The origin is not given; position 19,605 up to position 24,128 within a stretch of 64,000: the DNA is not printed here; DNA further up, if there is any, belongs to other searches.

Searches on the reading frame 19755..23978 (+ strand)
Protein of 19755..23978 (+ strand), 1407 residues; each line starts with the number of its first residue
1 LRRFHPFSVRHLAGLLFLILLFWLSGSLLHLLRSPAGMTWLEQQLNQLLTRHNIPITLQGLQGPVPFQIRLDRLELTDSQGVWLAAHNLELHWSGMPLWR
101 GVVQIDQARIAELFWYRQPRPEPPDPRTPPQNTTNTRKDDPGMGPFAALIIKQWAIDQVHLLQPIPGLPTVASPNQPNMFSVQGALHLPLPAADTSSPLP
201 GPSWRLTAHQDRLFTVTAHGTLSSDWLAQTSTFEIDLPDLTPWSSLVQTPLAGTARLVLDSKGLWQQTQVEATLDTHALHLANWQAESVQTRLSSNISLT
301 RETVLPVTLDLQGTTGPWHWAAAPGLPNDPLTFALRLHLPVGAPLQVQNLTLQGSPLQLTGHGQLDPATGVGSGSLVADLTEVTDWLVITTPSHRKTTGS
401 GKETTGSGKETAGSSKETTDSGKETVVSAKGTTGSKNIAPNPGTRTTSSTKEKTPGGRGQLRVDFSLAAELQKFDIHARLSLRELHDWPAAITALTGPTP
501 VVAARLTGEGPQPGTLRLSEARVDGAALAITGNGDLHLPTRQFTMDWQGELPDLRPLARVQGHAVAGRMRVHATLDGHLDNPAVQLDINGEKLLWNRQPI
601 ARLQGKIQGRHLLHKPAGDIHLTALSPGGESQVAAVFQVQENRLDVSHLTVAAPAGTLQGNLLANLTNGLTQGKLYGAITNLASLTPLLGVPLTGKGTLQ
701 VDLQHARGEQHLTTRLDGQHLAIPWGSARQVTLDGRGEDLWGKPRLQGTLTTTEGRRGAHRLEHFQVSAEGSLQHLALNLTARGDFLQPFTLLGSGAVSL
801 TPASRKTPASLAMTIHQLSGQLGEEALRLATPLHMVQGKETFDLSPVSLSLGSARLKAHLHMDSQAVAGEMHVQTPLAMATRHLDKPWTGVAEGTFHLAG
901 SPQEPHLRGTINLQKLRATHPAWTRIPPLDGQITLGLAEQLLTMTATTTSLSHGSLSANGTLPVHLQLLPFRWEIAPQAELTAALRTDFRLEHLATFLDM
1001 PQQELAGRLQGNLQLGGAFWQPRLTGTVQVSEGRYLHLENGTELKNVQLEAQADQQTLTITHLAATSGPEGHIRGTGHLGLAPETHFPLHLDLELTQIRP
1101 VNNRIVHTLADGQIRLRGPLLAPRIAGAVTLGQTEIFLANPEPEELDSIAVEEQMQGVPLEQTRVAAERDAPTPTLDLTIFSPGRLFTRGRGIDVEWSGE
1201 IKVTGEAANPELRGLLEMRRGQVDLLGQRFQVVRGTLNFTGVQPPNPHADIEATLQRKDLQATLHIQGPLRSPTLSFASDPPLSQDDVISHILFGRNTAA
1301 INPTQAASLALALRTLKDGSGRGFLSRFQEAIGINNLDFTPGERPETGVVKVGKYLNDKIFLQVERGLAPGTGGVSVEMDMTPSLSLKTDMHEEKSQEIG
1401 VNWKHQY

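Call 4: search_protein_families(library=pfam, proteins=[window:19755-23978:+], max_evalue=0.01)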
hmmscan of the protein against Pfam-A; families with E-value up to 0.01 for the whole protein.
window:19755-23978:+ (1407 aa): 2 families
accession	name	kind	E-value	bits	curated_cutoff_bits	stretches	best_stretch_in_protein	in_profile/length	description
PF04357.19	TamB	-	2.2e-66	225.1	22.4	2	1066-1407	6-381/381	TamB, inner membrane protein subunit of TAM complex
PF11739.14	YdbH-like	-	7.3e-05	22.2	26.3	1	37-376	13-319/893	Intermembrane phospholipid transport protein YdbH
